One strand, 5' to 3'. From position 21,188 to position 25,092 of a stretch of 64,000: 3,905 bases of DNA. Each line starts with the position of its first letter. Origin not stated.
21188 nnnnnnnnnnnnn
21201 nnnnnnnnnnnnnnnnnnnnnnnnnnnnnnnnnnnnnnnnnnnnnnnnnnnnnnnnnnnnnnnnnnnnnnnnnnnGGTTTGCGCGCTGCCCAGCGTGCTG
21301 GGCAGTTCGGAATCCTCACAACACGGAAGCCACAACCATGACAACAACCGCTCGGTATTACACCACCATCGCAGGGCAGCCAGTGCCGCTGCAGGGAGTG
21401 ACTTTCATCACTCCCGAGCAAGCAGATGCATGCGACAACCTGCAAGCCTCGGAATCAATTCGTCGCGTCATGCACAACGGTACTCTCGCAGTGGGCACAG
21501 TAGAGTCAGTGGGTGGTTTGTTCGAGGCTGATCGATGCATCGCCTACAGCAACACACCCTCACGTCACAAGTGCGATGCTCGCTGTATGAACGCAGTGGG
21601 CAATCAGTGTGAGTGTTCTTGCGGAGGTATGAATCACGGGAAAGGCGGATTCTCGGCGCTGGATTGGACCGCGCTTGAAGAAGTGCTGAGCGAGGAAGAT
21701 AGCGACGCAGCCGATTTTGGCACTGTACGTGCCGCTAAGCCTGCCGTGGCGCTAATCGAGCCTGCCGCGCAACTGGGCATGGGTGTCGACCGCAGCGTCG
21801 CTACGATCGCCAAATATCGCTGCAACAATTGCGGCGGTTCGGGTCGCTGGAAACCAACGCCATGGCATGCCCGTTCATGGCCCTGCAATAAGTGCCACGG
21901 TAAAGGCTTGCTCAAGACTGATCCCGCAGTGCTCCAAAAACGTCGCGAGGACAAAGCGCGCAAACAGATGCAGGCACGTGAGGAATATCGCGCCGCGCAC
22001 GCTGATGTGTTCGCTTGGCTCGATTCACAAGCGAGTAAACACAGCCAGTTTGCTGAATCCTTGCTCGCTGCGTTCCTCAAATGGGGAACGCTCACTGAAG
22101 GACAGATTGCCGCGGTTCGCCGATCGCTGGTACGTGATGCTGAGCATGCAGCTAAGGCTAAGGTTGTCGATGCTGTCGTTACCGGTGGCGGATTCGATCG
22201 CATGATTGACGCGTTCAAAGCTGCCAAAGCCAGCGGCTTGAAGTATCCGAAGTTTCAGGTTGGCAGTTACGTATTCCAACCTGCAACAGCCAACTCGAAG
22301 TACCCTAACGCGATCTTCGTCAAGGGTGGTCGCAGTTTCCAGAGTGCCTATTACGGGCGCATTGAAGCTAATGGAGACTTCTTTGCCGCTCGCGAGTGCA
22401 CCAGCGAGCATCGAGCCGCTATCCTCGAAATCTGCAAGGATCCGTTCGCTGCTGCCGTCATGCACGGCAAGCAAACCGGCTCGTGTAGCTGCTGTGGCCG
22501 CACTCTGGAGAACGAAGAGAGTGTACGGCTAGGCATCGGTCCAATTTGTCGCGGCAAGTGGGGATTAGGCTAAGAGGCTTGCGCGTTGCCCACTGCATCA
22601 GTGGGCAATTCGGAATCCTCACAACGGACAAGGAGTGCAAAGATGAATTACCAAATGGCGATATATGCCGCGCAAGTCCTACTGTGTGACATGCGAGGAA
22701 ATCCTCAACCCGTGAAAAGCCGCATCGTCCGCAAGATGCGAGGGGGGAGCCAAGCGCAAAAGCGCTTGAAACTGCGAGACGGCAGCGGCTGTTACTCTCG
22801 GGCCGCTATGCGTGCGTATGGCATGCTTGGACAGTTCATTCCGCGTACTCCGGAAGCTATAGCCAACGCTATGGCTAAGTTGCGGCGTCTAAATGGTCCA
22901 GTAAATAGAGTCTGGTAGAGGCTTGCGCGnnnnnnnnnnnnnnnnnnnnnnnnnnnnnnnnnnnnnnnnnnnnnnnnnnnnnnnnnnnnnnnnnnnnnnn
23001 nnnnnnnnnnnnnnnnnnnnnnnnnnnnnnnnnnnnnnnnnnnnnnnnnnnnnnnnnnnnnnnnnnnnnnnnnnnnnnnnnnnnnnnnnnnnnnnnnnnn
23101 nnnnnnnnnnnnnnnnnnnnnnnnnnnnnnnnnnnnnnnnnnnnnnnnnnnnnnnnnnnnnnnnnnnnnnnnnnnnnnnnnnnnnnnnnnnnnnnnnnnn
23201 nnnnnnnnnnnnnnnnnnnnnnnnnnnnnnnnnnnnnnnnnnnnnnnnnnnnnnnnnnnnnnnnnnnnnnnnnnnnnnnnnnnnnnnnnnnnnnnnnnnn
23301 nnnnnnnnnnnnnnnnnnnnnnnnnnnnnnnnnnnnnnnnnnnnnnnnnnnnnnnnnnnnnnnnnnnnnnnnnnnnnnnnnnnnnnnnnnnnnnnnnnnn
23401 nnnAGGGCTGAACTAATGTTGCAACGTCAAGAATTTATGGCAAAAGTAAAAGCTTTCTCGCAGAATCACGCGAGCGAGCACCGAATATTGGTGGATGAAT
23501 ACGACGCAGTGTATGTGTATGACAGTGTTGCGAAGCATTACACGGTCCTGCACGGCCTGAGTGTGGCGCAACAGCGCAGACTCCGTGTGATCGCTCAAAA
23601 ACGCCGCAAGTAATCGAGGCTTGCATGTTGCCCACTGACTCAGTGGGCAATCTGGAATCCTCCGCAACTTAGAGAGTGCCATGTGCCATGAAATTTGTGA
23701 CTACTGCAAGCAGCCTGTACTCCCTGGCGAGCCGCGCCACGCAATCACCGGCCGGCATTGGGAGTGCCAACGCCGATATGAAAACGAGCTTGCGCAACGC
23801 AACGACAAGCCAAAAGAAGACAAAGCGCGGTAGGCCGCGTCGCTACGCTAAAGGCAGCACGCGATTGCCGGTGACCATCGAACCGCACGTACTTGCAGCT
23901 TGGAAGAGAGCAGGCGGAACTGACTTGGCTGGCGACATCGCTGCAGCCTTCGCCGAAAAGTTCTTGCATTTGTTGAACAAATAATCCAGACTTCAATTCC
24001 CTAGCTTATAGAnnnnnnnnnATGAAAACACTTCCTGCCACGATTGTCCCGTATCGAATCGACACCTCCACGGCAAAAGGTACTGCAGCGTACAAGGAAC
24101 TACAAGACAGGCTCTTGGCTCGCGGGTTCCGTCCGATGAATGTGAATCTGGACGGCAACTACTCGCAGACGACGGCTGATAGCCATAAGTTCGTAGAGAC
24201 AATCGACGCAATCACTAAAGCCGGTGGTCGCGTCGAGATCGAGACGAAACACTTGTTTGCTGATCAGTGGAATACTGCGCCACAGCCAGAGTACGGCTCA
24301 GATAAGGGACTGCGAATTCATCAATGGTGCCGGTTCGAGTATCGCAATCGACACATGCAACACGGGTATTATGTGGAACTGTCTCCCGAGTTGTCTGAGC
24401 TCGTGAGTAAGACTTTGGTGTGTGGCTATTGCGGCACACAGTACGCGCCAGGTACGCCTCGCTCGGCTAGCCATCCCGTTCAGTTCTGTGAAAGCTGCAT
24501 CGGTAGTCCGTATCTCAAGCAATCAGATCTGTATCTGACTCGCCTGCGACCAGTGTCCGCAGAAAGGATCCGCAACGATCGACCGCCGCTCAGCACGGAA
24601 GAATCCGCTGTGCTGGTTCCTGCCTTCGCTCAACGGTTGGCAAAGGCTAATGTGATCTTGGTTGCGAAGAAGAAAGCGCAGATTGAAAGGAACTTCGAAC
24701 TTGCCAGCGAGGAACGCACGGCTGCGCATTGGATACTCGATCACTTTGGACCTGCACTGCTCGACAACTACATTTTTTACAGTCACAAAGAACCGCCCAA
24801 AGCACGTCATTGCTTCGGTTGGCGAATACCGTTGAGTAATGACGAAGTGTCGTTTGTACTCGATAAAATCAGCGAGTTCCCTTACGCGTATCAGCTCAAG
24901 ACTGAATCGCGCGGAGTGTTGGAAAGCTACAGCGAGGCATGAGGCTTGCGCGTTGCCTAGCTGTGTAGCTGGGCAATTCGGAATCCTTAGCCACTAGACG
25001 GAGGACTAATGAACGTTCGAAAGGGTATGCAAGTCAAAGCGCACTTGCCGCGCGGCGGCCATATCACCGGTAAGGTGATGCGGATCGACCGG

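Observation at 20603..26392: Family of ~47-nt long-hairpin elements punctuating every early gene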

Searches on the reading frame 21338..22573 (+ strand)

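Call 14: search_protein_families(library=pfam, proteins=[window:21338-22573:+], max_evalue=0.01)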
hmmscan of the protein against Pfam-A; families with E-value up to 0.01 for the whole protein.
window:21338-22573:+ (411 aa): 2 families
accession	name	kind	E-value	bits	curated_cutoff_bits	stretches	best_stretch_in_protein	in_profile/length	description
PF19474.4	DUF6011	-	2e-12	46.9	26.6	1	374-409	2-37/37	Family of unknown function (DUF6011)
PF15777.11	Anti-TRAP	-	9.4e-05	22.8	32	1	161-195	12-45/59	Tryptophan RNA-binding attenuator protein inhibitory protein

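Call 86: search_protein_families(library=phrogs, proteins=[window:21338-22573:+], max_evalue=0.01)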
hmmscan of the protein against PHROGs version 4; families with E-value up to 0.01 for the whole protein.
window:21338-22573:+ (411 aa): 9 families
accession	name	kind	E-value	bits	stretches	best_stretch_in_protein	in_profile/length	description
phrog_4046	-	unknown function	4.7e-62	211.2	1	117-409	7-300/301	-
phrog_636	-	unknown function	6e-12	47.3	1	355-409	177-233/254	-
phrog_6032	-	unknown function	6.2e-06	27.1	1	362-407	228-273/296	-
phrog_6842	-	unknown function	8.3e-06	27.1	1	76-102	81-107/110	-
phrog_30451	-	unknown function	2.9e-05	24.7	1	157-261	20-112/287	-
phrog_27218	-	unknown function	0.00013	22.8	1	206-279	32-105/192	-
phrog_12580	-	unknown function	0.0039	17.5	1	375-407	223-255/256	-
phrog_4095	-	unknown function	0.0074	16.9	1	160-281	35-150/234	-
phrog_19679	-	unknown function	0.0088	17.4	0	367-405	59-96/124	-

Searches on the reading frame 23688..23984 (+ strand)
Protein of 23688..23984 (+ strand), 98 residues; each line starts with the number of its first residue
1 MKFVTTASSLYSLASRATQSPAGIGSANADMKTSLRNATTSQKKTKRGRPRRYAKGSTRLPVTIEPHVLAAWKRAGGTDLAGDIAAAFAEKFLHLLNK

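Call 80: search_protein_families(library=pfam, proteins=[window:23688-23984:+], max_evalue=0.01)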
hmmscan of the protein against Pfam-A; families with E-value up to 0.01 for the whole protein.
window:23688-23984:+ (98 aa): 0 families

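Call 86: search_protein_families(library=phrogs, proteins=[window:23688-23984:+], max_evalue=0.01)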
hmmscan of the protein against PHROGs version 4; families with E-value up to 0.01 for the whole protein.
window:23688-23984:+ (98 aa): 0 families

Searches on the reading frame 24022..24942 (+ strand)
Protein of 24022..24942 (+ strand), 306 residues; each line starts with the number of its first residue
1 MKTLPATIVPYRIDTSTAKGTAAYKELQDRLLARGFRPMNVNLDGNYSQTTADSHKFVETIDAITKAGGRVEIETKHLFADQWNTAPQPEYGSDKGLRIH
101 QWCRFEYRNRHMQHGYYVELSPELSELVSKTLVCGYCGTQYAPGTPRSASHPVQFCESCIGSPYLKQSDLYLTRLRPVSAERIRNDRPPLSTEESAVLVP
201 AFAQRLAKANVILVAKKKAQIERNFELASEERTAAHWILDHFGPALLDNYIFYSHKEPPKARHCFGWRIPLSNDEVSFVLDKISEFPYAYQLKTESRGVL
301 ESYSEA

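Call 14: search_protein_families(library=pfam, proteins=[window:24022-24942:+], max_evalue=0.01)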
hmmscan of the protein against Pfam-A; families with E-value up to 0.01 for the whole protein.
window:24022-24942:+ (306 aa): 0 families

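Call 18: find_related_loci(query=window:24022-24942:+, collection=viral_contigs, flank=10000)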
Query window:24022-24942:+ (306 aa) in viral_contigs; peptide patterns used: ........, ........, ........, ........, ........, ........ (x = any residue, [..] = any of these).
3 stretches matched a pattern; 1 encode a relative of the query (tblastn E <= 1e-3); 1 distinct loci.
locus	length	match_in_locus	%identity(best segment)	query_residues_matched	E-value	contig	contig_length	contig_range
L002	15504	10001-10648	42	71-293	5e-50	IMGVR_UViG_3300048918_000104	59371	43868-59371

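Call 21: find_encoding_contigs(protein=window:24022-24942:+, flank=10000, max_places=10)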
Protein window:24022-24942:+ (306 aa): 3 contigs read that carry it; 3 places shown.
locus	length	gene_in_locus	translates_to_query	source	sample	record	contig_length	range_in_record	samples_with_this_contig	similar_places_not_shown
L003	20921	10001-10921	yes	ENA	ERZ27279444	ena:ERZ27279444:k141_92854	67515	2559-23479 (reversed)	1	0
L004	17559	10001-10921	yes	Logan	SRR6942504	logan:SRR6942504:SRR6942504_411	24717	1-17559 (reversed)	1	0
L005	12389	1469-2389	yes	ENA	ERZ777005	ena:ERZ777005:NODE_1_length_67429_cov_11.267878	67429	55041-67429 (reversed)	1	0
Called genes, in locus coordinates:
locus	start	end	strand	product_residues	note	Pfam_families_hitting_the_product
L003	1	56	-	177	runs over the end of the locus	-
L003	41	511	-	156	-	-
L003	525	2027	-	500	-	-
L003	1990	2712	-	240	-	PF20901:Sf6_terminase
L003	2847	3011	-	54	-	-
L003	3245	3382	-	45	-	-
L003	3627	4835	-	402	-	PF01266:DAO (faint), PF01494:FAD_binding_3 (faint), PF07992:Pyr_redox_2, PF13738:Pyr_redox_3, PF00070:Pyr_redox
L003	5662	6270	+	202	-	-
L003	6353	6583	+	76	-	-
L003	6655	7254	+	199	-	-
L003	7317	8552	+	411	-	PF19474:DUF6011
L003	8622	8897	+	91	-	-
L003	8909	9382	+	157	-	-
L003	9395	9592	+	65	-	-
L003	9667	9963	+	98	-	-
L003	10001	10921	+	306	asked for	-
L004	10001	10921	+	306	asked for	-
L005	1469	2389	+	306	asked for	-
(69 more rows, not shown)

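Call 22: find_homologous_proteins(query=window:24022-24942:+)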
Query window:24022-24942:+ (306 aa): 12 proteins with E <= 0.001 among 1389 candidates.
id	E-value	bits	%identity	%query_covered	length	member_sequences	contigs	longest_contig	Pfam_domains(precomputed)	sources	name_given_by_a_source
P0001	6.0e-208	707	100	100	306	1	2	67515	-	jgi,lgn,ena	-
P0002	2.7e-44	170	36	99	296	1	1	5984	-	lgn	-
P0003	1.6e-43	167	37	93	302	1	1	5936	-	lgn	-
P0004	2.0e-42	164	44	73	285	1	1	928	-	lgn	-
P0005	9.7e-39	152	37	94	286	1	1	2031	-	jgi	jgi:hypothetical protein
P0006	1.3e-35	141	35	93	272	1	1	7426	-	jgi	jgi:hypothetical protein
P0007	5.4e-28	116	32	91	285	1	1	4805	-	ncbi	-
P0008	6.5e-22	96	32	74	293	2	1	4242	-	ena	-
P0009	7.8e-22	96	32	74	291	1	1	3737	-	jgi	jgi:hypothetical protein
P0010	3.0e-21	94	32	79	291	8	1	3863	-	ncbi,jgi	jgi:hypothetical protein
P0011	8.7e-21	93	32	74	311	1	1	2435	-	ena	-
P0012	4.2e-20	90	31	74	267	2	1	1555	-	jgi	jgi:hypothetical protein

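Call 33: find_encoding_contigs(protein=P0002, flank=10000, max_places=2)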
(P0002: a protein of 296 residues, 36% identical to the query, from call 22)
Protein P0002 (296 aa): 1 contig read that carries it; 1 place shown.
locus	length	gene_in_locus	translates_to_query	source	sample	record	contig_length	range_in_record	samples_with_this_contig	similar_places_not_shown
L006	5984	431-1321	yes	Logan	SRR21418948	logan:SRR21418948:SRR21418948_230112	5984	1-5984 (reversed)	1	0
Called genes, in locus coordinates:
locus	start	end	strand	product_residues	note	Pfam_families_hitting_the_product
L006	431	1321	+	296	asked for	-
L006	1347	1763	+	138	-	-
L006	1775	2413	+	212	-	-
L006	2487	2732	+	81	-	-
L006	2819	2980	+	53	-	-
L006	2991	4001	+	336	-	-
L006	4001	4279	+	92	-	-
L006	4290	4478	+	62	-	-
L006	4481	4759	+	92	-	-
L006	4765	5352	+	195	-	-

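Call 34: find_encoding_contigs(protein=P0003, flank=10000, max_places=2)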
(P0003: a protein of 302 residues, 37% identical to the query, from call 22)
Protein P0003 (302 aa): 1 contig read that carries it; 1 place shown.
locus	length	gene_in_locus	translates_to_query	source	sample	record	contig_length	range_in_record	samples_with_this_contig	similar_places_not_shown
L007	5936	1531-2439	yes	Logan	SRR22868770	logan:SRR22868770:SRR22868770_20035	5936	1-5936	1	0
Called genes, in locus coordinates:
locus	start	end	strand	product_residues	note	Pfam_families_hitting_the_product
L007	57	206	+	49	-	-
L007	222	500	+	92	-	-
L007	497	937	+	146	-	-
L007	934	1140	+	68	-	-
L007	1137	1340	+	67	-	-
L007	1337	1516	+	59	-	-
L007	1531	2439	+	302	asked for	-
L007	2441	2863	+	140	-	-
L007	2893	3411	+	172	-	-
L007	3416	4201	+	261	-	-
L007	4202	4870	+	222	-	-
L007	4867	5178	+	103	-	-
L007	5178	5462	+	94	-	-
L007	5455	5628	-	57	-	-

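Call 35: find_encoding_contigs(protein=P0006, flank=10000, max_places=2)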
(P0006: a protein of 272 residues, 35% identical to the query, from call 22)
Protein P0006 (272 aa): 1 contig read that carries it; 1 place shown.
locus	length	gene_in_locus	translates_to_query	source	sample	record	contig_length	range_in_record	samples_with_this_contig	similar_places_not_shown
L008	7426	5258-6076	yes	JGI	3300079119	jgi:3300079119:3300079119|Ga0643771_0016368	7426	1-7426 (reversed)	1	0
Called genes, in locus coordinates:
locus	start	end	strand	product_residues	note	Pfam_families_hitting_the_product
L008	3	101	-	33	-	?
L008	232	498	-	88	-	-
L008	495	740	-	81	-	-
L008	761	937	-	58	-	-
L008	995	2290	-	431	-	-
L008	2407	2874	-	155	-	-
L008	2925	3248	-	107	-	-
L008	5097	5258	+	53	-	-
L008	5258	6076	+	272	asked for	-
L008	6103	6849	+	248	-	-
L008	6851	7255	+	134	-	-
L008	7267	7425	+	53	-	?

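Call 86: search_protein_families(library=phrogs, proteins=[window:24022-24942:+], max_evalue=0.01)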
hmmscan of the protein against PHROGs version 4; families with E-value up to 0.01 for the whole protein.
window:24022-24942:+ (306 aa): 1 family
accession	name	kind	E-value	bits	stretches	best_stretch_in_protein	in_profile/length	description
phrog_26133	-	unknown function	6.4e-63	213.5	1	1-300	5-293/295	-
